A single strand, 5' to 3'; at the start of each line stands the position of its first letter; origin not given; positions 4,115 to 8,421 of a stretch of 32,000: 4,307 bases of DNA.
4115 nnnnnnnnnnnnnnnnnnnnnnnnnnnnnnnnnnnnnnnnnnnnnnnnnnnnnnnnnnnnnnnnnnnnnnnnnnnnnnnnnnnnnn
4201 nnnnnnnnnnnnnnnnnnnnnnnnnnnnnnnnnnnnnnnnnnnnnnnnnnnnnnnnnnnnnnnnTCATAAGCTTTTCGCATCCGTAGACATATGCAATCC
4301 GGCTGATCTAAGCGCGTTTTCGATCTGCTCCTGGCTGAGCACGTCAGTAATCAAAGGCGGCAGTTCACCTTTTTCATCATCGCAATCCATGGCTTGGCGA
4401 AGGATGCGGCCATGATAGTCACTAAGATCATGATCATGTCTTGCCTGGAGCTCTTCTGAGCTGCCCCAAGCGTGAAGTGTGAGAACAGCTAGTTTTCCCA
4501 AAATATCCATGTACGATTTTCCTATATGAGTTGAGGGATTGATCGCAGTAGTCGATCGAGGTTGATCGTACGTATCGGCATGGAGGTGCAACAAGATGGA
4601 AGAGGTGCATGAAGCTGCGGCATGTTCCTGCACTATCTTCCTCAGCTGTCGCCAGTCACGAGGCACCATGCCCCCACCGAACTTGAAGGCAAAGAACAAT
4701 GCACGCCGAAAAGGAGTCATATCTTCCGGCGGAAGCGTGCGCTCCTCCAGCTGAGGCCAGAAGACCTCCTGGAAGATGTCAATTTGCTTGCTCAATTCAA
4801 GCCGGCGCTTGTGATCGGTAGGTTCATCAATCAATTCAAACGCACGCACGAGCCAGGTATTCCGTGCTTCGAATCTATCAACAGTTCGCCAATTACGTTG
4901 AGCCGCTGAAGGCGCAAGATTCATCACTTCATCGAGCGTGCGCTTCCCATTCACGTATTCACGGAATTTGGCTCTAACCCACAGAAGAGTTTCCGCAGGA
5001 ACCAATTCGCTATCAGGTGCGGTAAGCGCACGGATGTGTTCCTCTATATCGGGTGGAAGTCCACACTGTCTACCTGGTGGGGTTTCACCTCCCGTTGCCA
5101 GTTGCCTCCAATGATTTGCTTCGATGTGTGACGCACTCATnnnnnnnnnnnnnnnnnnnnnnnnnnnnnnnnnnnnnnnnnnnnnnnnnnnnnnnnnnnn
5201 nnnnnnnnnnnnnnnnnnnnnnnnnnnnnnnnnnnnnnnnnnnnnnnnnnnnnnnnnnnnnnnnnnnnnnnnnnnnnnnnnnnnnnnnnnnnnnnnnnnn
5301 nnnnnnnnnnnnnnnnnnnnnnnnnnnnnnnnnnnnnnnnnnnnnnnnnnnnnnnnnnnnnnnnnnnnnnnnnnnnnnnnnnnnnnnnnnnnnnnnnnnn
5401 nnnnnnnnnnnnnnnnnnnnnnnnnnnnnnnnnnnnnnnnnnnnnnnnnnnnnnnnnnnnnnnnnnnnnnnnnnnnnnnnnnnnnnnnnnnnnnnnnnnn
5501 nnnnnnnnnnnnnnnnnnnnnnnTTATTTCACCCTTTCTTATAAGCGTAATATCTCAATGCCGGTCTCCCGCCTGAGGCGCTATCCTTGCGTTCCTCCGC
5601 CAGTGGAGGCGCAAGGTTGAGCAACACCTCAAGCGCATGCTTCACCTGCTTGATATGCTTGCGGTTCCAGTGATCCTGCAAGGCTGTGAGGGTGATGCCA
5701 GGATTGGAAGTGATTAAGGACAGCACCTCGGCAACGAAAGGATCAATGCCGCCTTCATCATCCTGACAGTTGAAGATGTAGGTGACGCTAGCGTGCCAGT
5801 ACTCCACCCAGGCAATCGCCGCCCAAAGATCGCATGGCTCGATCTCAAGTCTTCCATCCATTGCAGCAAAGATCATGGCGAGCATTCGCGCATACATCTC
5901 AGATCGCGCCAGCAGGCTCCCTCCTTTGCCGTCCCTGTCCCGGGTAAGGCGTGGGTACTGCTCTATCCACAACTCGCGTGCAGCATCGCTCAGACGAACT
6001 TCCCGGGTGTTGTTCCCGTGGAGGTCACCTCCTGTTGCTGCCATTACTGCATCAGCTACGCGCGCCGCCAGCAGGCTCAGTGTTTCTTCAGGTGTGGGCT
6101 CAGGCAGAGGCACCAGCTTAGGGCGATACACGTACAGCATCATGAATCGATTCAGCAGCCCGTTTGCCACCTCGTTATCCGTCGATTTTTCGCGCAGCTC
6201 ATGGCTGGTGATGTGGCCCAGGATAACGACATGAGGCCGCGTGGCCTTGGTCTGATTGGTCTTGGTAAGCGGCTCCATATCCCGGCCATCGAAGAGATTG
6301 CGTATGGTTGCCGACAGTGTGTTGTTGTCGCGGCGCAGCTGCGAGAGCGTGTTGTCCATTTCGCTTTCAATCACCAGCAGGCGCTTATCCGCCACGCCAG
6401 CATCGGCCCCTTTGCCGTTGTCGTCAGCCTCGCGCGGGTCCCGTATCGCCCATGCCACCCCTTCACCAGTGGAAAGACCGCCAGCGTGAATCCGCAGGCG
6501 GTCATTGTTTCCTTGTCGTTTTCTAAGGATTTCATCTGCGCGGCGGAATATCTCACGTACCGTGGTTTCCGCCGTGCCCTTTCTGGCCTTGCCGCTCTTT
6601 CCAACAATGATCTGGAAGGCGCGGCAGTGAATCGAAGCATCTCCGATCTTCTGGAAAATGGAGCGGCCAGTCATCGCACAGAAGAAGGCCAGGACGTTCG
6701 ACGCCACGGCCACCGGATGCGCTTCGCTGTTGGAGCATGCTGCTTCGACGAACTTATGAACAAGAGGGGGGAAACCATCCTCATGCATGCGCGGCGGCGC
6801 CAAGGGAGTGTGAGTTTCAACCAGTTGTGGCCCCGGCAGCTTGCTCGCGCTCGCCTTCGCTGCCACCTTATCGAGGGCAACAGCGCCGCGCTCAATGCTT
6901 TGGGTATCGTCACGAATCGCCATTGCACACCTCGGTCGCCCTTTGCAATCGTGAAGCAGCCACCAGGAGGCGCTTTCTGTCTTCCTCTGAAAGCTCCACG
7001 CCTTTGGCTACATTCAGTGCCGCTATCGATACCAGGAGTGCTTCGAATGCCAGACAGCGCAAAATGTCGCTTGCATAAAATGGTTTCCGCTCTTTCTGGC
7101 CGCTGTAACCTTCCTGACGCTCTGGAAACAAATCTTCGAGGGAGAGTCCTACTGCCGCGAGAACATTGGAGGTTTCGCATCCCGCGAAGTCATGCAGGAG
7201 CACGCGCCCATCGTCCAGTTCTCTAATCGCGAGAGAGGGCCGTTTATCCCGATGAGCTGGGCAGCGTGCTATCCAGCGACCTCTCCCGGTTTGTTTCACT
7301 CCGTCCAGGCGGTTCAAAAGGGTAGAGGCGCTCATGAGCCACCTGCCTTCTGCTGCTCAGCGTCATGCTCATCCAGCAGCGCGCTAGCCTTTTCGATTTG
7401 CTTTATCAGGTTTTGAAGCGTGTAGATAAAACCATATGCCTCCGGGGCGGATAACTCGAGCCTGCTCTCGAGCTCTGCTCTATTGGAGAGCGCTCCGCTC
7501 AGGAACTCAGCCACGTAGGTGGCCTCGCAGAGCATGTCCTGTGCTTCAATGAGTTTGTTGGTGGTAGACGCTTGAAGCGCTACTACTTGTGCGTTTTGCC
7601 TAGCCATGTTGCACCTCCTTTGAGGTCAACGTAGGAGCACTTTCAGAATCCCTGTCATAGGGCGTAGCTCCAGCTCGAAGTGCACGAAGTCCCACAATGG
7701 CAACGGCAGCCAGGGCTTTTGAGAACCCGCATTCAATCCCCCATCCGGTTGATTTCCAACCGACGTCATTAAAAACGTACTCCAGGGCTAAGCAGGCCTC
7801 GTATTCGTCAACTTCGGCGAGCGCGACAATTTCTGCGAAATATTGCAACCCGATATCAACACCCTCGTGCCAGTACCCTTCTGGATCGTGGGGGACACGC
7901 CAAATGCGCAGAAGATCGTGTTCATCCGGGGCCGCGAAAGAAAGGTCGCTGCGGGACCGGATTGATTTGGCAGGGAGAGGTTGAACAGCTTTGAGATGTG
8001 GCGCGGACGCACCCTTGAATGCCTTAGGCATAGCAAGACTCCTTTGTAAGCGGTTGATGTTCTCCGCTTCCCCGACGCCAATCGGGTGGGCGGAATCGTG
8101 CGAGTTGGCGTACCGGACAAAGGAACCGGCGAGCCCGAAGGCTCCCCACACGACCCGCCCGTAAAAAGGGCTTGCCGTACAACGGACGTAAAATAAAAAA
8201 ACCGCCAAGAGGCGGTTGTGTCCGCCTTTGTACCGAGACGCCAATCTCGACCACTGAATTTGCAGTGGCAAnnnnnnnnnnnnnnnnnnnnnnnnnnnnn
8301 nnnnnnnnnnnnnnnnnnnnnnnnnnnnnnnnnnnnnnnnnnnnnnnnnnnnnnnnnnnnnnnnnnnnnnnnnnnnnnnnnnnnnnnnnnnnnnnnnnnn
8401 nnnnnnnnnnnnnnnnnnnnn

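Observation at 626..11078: About 10.4-kb integrase-bounded island with the gene grammar of a phage satellite (PICI/P4-like) between trxC and yicC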

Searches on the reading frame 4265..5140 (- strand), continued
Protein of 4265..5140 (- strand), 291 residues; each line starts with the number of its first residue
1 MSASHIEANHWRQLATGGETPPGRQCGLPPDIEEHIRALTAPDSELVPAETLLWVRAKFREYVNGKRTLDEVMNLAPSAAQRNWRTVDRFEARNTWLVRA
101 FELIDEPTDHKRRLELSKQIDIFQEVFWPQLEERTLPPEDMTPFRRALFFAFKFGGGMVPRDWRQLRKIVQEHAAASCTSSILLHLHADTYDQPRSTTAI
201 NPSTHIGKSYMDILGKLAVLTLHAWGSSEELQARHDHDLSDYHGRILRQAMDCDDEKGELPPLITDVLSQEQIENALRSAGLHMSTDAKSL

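Call 60: find_related_loci(query=A2, collection=viral_contigs, flank=10000)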
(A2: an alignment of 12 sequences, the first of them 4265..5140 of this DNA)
Query A2 (291 aa) in viral_contigs; peptide patterns used: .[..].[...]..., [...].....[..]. (x = any residue, [..] = any of these).
80 stretches matched a pattern, but none encodes a relative of the query by tblastn (E <= 1e-3).

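Call 73: search_protein_families(library=pfam, proteins=[window:4265-5140:-], max_evalue=5)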
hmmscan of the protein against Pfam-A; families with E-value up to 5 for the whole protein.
window:4265-5140:- (291 aa): 1 family
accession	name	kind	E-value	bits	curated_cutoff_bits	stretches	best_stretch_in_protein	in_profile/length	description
PF11004.14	Kdo_hydroxy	-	0.096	12.4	25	1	50-95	118-163/275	3-deoxy-D-manno-oct-2-ulosonic acid (Kdo) hydroxylase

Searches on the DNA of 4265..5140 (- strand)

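Call 86: search_rna_families(sources=[L010, L012, L014, L017, L078, L079, L080, L082, L083, L086], threshold=gathering)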
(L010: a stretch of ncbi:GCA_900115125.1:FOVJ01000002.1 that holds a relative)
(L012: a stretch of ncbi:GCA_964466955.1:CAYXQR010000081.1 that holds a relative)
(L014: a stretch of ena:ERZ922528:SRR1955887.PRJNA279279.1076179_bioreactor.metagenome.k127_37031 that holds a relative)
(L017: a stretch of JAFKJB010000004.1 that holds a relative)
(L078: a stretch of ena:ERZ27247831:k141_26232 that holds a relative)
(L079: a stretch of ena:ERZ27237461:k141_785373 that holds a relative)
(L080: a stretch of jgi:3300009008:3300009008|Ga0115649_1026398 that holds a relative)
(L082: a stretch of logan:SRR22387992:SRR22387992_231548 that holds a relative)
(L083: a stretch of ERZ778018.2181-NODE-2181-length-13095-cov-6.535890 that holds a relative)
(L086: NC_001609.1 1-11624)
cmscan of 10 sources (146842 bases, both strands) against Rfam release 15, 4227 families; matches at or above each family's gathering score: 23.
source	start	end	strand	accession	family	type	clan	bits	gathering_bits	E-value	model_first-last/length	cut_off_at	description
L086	8420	8507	-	RF01695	C4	Gene; antisense;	CL00128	74.9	45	2e-12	1-87/87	no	C4 antisense RNA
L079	5922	5995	+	RF00005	tRNA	Gene; tRNA;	CL00001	72.6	29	1.4e-13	1-71/71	no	tRNA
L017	12180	12253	-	RF00005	tRNA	Gene; tRNA;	CL00001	71.7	29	2.4e-13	1-71/71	no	tRNA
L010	3805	3877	+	RF00005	tRNA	Gene; tRNA;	CL00001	71.6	29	2.5e-13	1-71/71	no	tRNA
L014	3820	3892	+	RF00005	tRNA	Gene; tRNA;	CL00001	71.6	29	2.5e-13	1-71/71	no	tRNA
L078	1308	1380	+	RF00005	tRNA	Gene; tRNA;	CL00001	68.4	29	1.9e-12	1-71/71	no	tRNA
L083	3651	3735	+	RF01695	C4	Gene; antisense;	CL00128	68.1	45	9.6e-11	1-87/87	no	C4 antisense RNA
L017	5893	5978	+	RF01695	C4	Gene; antisense;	CL00128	66.6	45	2.3e-10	1-87/87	no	C4 antisense RNA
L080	10392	10464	-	RF00005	tRNA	Gene; tRNA;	CL00001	66.6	29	6.3e-12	1-71/71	no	tRNA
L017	4210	4278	+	RF02996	int-alpA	Gene; sRNA;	-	65.9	35.8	4.3e-11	1-71/71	no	int-alpA RNA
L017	12292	12365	-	RF00005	tRNA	Gene; tRNA;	CL00001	65.6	29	1.2e-11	1-71/71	no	tRNA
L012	7514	7586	-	RF00005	tRNA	Gene; tRNA;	CL00001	64.2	29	2.8e-11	1-71/71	no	tRNA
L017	12041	12112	-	RF00005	tRNA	Gene; tRNA;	CL00001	63.3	29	5e-11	1-71/71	no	tRNA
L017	5794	5866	+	RF01394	isrK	Gene; sRNA;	-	62.5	50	1.3e-10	1-77/77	no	isrK Hfq binding RNA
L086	8615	8692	-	RF01394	isrK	Gene; sRNA;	-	60.8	50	3.4e-10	1-77/77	no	isrK Hfq binding RNA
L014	7082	7165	+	RF01695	C4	Gene; antisense;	CL00128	60.3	45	8.3e-09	1-87/87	no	C4 antisense RNA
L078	1439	1509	+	RF00005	tRNA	Gene; tRNA;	CL00001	59.9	29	4.4e-10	1-71/71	no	tRNA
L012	1116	1199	+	RF01695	C4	Gene; antisense;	CL00128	58.7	45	2e-08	1-87/87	no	C4 antisense RNA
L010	5263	5329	+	RF02996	int-alpA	Gene; sRNA;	-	58.6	35.8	3.1e-09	1-71/71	no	int-alpA RNA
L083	1445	1511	+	RF02996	int-alpA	Gene; sRNA;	-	57.9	35.8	4.8e-09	1-71/71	no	int-alpA RNA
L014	5280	5345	+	RF02996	int-alpA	Gene; sRNA;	-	55.1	35.8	2.6e-08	1-71/71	no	int-alpA RNA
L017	5781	5833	+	RF03163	c4-a1b1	Gene; antisense;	CL00128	51.9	46.7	7.1e-10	1-53/53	no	a1, b1 targets of C4 antisense RNA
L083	1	51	+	RF00005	tRNA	Gene; tRNA;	CL00001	32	29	0.021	22-71/71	5'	tRNA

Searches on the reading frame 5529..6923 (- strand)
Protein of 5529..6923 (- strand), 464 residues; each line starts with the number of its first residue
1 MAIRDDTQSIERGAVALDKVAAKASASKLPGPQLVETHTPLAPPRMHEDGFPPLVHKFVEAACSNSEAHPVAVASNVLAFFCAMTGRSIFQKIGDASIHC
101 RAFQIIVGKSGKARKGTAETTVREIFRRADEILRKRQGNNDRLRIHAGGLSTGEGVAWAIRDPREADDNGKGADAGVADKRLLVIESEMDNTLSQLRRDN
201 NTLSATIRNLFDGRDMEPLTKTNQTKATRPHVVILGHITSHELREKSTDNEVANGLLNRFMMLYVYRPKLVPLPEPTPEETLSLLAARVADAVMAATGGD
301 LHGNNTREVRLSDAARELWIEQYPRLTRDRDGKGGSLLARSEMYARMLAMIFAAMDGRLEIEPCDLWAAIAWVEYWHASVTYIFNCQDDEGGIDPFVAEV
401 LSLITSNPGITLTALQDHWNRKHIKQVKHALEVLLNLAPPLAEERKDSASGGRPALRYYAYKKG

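Call 5: search_protein_families(library=pfam, proteins=[window:5529-6923:-], max_evalue=0.01)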
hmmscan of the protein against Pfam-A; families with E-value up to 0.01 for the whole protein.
window:5529-6923:- (464 aa): 1 family
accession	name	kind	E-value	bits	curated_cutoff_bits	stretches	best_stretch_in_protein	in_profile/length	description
PF13148.11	DUF3987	-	7.1e-14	52.2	27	1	179-384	143-362/364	Protein of unknown function (DUF3987)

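Call 7: search_protein_families(library=phrogs, proteins=[window:5529-6923:-], max_evalue=0.01)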
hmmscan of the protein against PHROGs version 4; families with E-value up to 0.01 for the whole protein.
window:5529-6923:- (464 aa): 3 families
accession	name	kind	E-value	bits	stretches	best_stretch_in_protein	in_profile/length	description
phrog_10514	-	DNA, RNA and nucleotide metabolism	1.3e-05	24.6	1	184-383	449-670/750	DNA primase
phrog_3022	-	DNA, RNA and nucleotide metabolism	3.1e-05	23.6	1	218-418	517-736/788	DNA primase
phrog_5311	-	DNA, RNA and nucleotide metabolism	0.0026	17.1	1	171-381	380-595/692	helicase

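Call 16: find_encoding_contigs(protein=window:5529-6923:-, flank=10000, max_places=6)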
Protein window:5529-6923:- (464 aa): 3 contigs read that carry it; 3 places shown.
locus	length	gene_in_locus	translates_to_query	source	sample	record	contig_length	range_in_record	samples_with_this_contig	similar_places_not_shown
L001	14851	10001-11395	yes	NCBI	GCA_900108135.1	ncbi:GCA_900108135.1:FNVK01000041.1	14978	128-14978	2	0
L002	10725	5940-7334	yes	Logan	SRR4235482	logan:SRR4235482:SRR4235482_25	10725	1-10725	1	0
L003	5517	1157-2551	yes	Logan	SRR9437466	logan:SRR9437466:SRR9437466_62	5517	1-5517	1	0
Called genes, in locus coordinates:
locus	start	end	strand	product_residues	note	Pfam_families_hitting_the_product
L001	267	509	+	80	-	PF02597:ThiS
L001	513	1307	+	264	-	PF05690:ThiG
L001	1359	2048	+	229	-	PF02390:Methyltransf_4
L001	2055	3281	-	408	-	PF04055:Radical_SAM, PF06969:HemN_C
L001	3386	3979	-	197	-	PF01725:Ham1p_like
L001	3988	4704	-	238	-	PF01138:RNase_PH, PF03725:RNase_PH_C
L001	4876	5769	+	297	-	PF03755:YicC-like_N, PF08340:YicC-like_C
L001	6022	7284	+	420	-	PF13356:Arm-DNA-bind_3, PF22022:Phage_int_M, PF00589:Phage_integrase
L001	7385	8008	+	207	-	-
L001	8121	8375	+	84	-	-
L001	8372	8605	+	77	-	-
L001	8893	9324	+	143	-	-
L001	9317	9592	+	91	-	-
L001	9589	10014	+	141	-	-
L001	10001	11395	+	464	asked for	PF13148:DUF3987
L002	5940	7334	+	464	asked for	PF13148:DUF3987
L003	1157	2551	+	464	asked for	PF13148:DUF3987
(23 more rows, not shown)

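Call 22: search_protein_families(library=padloc, proteins=[window:5529-6923:-], max_evalue=0.01)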
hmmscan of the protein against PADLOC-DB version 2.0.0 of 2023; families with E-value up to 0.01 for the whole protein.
window:5529-6923:- (464 aa): 0 families

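Call 23: search_protein_families(library=ncbifam, proteins=[window:5529-6923:-], max_evalue=0.01)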
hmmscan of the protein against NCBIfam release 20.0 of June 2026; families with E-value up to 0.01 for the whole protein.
window:5529-6923:- (464 aa): 0 families

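Call 37: search_dna_similar(query=window:5529-6923:-, collection=phages, mode=protein, max_rows=12)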
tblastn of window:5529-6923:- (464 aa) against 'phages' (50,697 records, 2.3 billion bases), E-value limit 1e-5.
Records with a match: 1; places in all: 1; records where one place covers at least 80% of the query: 0.
Best place of each record, by identity: <60% 1.
By first word of the organism name: Thermobifida 1.
By host as written in the record: Thermobifida fusca NTU22 1.
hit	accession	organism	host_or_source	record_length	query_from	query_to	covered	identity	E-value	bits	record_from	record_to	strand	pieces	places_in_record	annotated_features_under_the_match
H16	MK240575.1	Thermobifida phage P318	Thermobifida fusca NTU22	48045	39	396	77%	25.5%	3e-11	72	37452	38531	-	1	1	putative methyltransferase | DUF3987 domain-containing protein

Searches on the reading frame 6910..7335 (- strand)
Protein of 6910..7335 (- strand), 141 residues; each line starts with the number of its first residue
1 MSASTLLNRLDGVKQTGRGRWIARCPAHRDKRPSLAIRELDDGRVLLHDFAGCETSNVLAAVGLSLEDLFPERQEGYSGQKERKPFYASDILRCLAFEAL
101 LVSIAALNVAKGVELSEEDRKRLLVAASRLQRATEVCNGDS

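Call 5: search_protein_families(library=pfam, proteins=[window:6910-7335:-], max_evalue=0.01)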
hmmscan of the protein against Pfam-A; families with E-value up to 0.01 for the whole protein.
window:6910-7335:- (141 aa): 0 families

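Call 7: search_protein_families(library=phrogs, proteins=[window:6910-7335:-], max_evalue=0.01)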
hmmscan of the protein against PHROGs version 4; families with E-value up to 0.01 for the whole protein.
window:6910-7335:- (141 aa): 2 families
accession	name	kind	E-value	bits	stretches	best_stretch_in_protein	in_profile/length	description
phrog_6088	-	DNA, RNA and nucleotide metabolism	1.4e-16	61.1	1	4-80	5-81/772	DNA primase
phrog_47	-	DNA, RNA and nucleotide metabolism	0.0002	21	1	3-58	31-88/947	DNA primase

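Call 22: search_protein_families(library=padloc, proteins=[window:6910-7335:-], max_evalue=0.01)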
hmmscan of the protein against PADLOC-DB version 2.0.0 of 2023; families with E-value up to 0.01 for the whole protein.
window:6910-7335:- (141 aa): 1 family
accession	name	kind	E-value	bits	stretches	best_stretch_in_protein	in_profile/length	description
PDLC03767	RT_UG29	-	0.0067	11.8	1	14-51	27-63/2280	DRT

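Call 23: search_protein_families(library=ncbifam, proteins=[window:6910-7335:-], max_evalue=0.01)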
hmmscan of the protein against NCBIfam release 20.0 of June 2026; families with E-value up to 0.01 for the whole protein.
window:6910-7335:- (141 aa): 0 families

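Call 73: search_protein_families(library=pfam, proteins=[window:6910-7335:-], max_evalue=5)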
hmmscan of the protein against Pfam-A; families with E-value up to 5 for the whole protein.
window:6910-7335:- (141 aa): 1 family
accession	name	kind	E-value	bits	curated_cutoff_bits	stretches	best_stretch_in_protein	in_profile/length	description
PF01807.25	Zn_ribbon_DnaG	-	0.029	14.6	24.9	1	14-39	26-50/98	CHC2 zinc finger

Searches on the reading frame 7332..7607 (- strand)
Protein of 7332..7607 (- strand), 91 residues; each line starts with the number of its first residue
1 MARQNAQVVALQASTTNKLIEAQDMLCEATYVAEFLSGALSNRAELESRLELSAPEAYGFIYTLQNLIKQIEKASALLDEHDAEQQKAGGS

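Call 5: search_protein_families(library=pfam, proteins=[window:7332-7607:-], max_evalue=0.01)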
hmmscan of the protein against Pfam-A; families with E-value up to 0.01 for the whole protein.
window:7332-7607:- (91 aa): 0 families

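Call 7: search_protein_families(library=phrogs, proteins=[window:7332-7607:-], max_evalue=0.01)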
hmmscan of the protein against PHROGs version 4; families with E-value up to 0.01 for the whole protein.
window:7332-7607:- (91 aa): 0 families

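Call 22: search_protein_families(library=padloc, proteins=[window:7332-7607:-], max_evalue=0.01)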
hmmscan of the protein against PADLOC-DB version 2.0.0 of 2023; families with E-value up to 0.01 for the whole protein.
window:7332-7607:- (91 aa): 0 families

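Call 23: search_protein_families(library=ncbifam, proteins=[window:7332-7607:-], max_evalue=0.01)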
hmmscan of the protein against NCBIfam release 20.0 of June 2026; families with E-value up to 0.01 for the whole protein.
window:7332-7607:- (91 aa): 0 families

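Call 73: search_protein_families(library=pfam, proteins=[window:7332-7607:-], max_evalue=5)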
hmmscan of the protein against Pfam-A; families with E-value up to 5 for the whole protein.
window:7332-7607:- (91 aa): 2 families
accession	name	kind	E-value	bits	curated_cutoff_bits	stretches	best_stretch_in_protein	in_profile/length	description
PF07361.16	Cytochrom_B562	-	0.022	15.8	30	1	19-87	16-84/102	Cytochrome b562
PF25738.1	Derepression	-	0.16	12.2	27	1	4-89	6-90/95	Derepression protein family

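Call 78: find_homologous_proteins(query=window:7332-7607:-, max_evalue=0.01)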
Query window:7332-7607:- (91 aa): 12 proteins with E <= 0.01 among 20 candidates.
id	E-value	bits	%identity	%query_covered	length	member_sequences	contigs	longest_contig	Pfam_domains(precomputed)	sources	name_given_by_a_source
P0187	1.2e-45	170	93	100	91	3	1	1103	-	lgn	-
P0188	4.0e-37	143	82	98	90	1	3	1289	-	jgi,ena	-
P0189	1.1e-35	139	79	100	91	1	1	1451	-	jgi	jgi:hypothetical protein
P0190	2.9e-33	131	73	100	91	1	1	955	-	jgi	jgi:hypothetical protein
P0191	5.9e-31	124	71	98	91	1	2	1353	-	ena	-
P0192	4.2e-28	115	71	98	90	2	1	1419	-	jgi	jgi:hypothetical protein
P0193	1.8e-27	113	66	100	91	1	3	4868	-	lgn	-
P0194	3.3e-25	105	67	89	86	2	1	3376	-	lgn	-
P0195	1.2e-18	85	77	66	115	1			-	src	-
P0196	3.0e-18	83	60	82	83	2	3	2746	-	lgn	-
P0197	3.6e-6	45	49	71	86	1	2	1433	-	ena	-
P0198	8.7e-6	44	52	64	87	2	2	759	-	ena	-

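Call 80: search_protein_families(library=pfam, alignment_id=A5, max_evalue=5)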
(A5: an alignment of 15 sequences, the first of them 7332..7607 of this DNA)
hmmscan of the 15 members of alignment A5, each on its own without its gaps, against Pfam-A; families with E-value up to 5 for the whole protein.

A. member 1, window:7332-7607:- (91 aa): 2 families
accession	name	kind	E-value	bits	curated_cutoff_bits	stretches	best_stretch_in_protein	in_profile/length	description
PF07361.16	Cytochrom_B562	-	0.022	15.8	30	1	19-87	16-84/102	Cytochrome b562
PF25738.1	Derepression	-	0.16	12.2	27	1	4-89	6-90/95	Derepression protein family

B. families by the number of members that match (of 15 scanned): 3 families
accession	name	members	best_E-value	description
PF07361.16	Cytochrom_B562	3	0.022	Cytochrome b562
PF25738.1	Derepression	3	0.069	Derepression protein family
PF11685.13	DUF3281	1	0.11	Protein of unknown function (DUF3281)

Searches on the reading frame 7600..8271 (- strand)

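Call 5: search_protein_families(library=pfam, proteins=[window:7600-8271:-], max_evalue=0.01)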
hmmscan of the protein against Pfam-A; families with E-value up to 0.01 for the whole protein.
window:7600-8271:- (223 aa): 0 families

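Call 7: search_protein_families(library=phrogs, proteins=[window:7600-8271:-], max_evalue=0.01)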
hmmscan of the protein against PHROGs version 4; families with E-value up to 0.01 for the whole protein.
window:7600-8271:- (223 aa): 1 family
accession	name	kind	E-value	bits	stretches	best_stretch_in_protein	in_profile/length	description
phrog_26166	-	unknown function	0.002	19.4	1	28-71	11-54/133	-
